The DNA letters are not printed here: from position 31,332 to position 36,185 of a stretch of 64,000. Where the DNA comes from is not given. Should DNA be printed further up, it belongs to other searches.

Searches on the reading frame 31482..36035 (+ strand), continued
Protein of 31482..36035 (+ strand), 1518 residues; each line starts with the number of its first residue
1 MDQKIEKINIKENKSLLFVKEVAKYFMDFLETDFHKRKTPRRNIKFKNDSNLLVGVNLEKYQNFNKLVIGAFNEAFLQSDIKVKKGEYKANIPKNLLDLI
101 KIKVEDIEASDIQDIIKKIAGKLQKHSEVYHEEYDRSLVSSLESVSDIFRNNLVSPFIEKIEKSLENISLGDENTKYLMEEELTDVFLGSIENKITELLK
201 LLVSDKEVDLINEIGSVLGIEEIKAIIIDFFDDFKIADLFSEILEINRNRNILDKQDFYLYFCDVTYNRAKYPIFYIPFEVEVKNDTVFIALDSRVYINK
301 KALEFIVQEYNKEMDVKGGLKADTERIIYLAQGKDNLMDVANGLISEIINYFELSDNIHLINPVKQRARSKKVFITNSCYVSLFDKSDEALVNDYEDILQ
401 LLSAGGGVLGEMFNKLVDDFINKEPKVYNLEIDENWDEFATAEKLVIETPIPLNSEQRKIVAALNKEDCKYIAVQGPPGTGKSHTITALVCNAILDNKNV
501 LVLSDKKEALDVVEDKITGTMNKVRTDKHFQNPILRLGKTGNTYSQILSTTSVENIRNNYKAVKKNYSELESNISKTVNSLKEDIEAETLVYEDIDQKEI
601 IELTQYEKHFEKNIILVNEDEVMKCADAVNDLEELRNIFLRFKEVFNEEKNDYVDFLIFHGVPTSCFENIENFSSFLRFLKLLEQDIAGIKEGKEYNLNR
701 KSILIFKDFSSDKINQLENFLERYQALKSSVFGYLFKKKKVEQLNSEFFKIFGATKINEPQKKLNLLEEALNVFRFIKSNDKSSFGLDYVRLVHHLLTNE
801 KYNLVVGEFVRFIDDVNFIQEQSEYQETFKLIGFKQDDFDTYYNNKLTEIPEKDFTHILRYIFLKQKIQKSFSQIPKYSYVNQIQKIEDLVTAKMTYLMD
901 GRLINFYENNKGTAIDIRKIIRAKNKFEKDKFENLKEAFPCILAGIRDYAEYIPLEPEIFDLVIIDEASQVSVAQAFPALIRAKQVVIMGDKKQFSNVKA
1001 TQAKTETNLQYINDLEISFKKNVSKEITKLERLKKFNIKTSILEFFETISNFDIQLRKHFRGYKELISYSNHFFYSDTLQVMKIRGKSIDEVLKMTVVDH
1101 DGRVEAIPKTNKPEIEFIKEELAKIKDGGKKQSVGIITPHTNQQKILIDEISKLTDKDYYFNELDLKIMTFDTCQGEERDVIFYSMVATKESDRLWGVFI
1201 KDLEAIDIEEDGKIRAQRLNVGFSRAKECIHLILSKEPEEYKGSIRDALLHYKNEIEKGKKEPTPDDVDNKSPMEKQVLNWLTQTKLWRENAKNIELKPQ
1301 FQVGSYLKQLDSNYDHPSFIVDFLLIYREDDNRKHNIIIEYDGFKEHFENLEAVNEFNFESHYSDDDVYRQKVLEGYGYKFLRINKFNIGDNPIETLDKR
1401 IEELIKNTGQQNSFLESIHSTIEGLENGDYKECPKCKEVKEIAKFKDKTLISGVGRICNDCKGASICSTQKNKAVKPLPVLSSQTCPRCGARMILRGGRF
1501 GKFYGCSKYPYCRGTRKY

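Call 13: find_encoding_contigs(protein=P0002, flank=10000, max_places=3)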
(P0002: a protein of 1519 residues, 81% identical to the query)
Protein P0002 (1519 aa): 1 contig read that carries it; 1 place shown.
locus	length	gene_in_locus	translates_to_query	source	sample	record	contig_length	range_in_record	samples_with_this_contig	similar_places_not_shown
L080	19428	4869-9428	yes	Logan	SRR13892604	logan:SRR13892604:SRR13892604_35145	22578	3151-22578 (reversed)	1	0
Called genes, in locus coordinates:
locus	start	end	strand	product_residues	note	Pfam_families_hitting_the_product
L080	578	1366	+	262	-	PF00589:Phage_integrase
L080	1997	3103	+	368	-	-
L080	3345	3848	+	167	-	-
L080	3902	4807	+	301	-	PF00589:Phage_integrase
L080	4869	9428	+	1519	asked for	PF13086:AAA_11, PF13245:AAA_19 (faint), PF13604:AAA_30 (weak), PF13086:AAA_11 (weak), PF13087:AAA_12, PF01396:Zn_ribbon_Top1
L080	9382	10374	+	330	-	PF13174:TPR_6 (faint), PF07719:TPR_2 (faint), PF12895:ANAPC3 (faint), PF13181:TPR_8 (faint), PF13374:TPR_10 (faint), PF13432:TPR_16 (weak), PF21033:RMD1-3 (weak), PF00515:TPR_1 (weak), +4 more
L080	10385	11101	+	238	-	PF04471:Mrr_cat, PF13156:Mrr_cat_2 (weak), PF22722:NA-iREase1, PF01396:Zn_ribbon_Top1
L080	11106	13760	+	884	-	PF13476:AAA_23 (weak), PF13304:AAA_21 (weak)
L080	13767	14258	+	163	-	PF18728:HEPN_AbiV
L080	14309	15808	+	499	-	-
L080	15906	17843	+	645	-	-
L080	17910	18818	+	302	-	-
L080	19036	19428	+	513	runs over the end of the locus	-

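Call 14: find_encoding_contigs(protein=P0003, flank=10000, max_places=3)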
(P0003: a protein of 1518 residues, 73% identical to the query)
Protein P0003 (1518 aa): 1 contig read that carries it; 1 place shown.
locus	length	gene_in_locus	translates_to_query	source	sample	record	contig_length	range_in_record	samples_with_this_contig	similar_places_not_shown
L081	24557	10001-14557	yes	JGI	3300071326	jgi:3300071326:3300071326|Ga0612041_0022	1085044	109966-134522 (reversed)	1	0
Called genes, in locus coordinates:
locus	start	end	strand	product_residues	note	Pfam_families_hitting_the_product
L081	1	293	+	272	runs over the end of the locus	PF27309:MJ0753_N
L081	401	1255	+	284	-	PF01149:Fapy_DNA_glyco, PF06831:H2TH, PF06827:zf-FPG_IleRS (weak)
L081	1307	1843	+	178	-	PF02915:Rubrerythrin, PF21349:RUBY_RBDX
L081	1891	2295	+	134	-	PF06397:Desulfoferrod_N, PF01880:Desulfoferrodox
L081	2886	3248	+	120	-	-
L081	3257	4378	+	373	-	PF01594:AI-2E_transport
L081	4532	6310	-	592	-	PF00239:Resolvase, PF07508:Recombinase (weak)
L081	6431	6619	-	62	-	-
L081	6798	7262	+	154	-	-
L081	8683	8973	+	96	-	-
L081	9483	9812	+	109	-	PF01396:Zn_ribbon_Top1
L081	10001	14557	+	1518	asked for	PF13086:AAA_11, PF13245:AAA_19 (faint), PF13604:AAA_30 (weak), PF13086:AAA_11 (weak), PF13087:AAA_12, PF01396:Zn_ribbon_Top1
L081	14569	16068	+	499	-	PF13482:RNase_H_2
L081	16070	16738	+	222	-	PF08378:NERD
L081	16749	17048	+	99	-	-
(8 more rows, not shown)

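Call 15: find_encoding_contigs(protein=P0004, flank=10000, max_places=3)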
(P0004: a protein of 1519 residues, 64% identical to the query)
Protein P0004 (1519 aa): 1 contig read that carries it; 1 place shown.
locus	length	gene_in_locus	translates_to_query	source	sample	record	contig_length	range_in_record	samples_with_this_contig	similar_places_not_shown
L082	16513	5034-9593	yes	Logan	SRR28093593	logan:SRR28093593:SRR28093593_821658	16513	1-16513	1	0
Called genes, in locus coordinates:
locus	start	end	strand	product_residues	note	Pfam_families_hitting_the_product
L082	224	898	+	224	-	-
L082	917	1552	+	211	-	-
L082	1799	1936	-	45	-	-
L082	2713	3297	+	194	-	-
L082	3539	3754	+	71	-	-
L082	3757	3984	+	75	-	-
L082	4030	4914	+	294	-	PF02899:Phage_int_SAM_1, PF00589:Phage_integrase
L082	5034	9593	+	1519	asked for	PF13245:AAA_19 (faint), PF13086:AAA_11, PF13604:AAA_30 (weak), PF13087:AAA_12, PF01396:Zn_ribbon_Top1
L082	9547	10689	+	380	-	PF16940:Tic110 (faint)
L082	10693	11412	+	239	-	PF04471:Mrr_cat, PF13156:Mrr_cat_2, PF22722:NA-iREase1, PF01396:Zn_ribbon_Top1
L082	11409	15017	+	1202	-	-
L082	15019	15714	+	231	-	-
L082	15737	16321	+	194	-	PF25948:DUF7986 (weak)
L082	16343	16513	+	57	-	?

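Call 28: search_solved_structures(query=A1, max_evalue=0.01)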
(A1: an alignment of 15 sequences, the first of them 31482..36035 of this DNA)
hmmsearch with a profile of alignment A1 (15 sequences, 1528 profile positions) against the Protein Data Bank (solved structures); distinct sequences matched with E-value up to 0.01: 19.
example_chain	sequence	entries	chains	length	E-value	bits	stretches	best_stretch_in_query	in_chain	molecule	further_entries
2xzo_A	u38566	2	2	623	2.1e-09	38.9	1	475-596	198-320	REGULATOR OF NONSENSE TRANSCRIPTS 1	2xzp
2gjk_A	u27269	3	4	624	2.1e-09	38.9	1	475-596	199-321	Regulator of nonsense transcripts 1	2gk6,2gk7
6ej5_A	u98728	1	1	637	2.3e-09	38.7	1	475-596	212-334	Regulator of nonsense transcripts 1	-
9qwn_A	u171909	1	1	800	4.2e-09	37.9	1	455-596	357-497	Isoform 2 of Regulator of nonsense transcripts 1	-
2wjv_A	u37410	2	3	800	5.8e-09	37.4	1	475-596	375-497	REGULATOR OF NONSENSE TRANSCRIPTS 1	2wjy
8rd3_A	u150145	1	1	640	1.2e-07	33.1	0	1123-1203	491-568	ATP-dependent helicase NAM7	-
2xzl_A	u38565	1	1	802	2.8e-07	31.8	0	1123-1203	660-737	ATP-DEPENDENT HELICASE NAM7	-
4b3f_X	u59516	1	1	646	5.4e-07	30.9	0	457-590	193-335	DNA-BINDING PROTEIN SMUBP-2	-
9qdq_A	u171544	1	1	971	5.8e-07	30.8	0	1123-1202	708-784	ATP-dependent helicase NAM7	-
4b3g_A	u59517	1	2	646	9.3e-07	30.1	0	460-590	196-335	DNA-BINDING PROTEIN SMUBP-2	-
5mzn_A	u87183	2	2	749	0.00016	22.7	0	453-492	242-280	Helicase SEN1,Helicase SEN1 | Helicase SEN1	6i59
8ftm_A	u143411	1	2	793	0.00024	22.1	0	455-492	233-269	5'-3' RNA helicase-like protein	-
5eaw_A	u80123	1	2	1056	0.0008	20.4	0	967-1005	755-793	DNA replication ATP-dependent helicase/nuclease DNA2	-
5eax_A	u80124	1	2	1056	0.0008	20.4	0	967-1005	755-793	DNA replication ATP-dependent helicase/nuclease DNA2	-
5ean_A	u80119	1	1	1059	0.00081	20.4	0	967-1005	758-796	DNA replication ATP-dependent helicase/nuclease DNA2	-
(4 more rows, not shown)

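Call 70: search_protein_families(library=pfam, proteins=[L034:15992-17917:+, L034:17953-18696:+, L022:14545-16089:+, L080:9382-10371:+, L080:11106-13757:+], max_evalue=0.001)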
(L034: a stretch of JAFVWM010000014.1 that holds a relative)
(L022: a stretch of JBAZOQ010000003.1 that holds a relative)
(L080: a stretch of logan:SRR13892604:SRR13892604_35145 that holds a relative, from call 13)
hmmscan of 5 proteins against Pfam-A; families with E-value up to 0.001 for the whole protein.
L034:15992-17917:+ (642 aa): 6 families
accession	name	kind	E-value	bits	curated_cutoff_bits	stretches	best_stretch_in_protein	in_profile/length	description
PF13175.12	AAA_15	-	7.5e-37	128.2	32.1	1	1-378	1-374/374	AAA ATPase domain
PF13304.12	AAA_21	-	1.4e-16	61.9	27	2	327-375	254-300/304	AAA domain, putative AbiEii toxin, Type IV TA system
PF20469.4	OLD-like_TOPRIM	-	3.3e-10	40.8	23.2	1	422-492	1-67/67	Overcoming lysogenization defect protein-like, TOPRIM domain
PF02463.25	SMC_N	-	6e-10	39.3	40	1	2-51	1-52/220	RecF/RecN/SMC N terminal domain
PF11398.14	DUF2813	-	1e-06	28.8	21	0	1-69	1-64/372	Protein of unknown function (DUF2813)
PF13476.12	AAA_23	-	1.9e-06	29.1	27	1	6-68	2-66/201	AAA domain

L034:17953-18696:+ (248 aa): 1 family
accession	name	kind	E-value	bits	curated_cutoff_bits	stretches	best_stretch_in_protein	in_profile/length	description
PF09509.15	Hypoth_Ymh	-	2.8e-09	37.3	25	1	126-241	3-117/119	Protein of unknown function (Hypoth_ymh)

L022:14545-16089:+ (515 aa): 1 family
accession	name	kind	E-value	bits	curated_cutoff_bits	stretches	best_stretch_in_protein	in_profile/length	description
PF09903.14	DUF2130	-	1.2e-55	189.1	26.7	1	259-501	6-252/255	Uncharacterized protein conserved in bacteria (DUF2130)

L080:9382-10371:+ (330 aa): 14 families
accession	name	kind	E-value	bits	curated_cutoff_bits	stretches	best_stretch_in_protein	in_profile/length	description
PF07719.23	TPR_2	-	1e-18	66.3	27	2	166-190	5-29/34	Tetratricopeptide repeat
PF13424.12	TPR_12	-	9.2e-18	64.7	30.1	2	32-81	25-74/77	Tetratricopeptide repeat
PF00515.34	TPR_1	-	4.1e-16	58.5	27.8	2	165-190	4-29/34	Tetratricopeptide repeat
PF13176.12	TPR_7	-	5.9e-13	48.2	27.9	0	166-198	3-34/36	Tetratricopeptide repeat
PF13181.12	TPR_8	-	1.1e-12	47.5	25.7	2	165-190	4-29/34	Tetratricopeptide repeat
PF13428.12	TPR_14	-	8.9e-10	38.7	23.5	0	53-94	2-43/44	Tetratricopeptide repeat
PF13432.12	TPR_16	-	4.3e-08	33.9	32.7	1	131-194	3-63/65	Tetratricopeptide repeat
PF13174.12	TPR_6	-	1.1e-07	32.4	26.3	0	168-191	6-29/33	Tetratricopeptide repeat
PF14559.12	TPR_19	-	3.4e-07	30.9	25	0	138-189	4-52/68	Tetratricopeptide repeat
PF13374.12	TPR_10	-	3.6e-07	30.4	27.5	0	131-152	8-29/42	Tetratricopeptide repeat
PF12895.13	ANAPC3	-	6.6e-06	26.7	27.2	0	140-191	4-51/82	Anaphase-promoting complex, cyclosome, subunit 3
PF07720.18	TPR_3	-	7e-05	23.3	20.7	0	59-75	8-24/34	Tetratricopeptide repeat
PF25058.1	ARM_TT21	-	0.00026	21.4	27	0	128-184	60-116/155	Tetratricopeptide repeat protein 21 ARM repeat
PF13414.12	TPR_11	-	0.0009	19.3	26.8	0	133-152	2-21/42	TPR repeat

L080:11106-13757:+ (884 aa): 2 families
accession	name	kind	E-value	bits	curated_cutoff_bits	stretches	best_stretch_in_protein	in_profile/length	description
PF13476.12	AAA_23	-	1.4e-07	32.8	27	1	284-497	13-190/201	AAA domain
PF13304.12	AAA_21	-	3.7e-07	31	27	1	560-825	128-302/304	AAA domain, putative AbiEii toxin, Type IV TA system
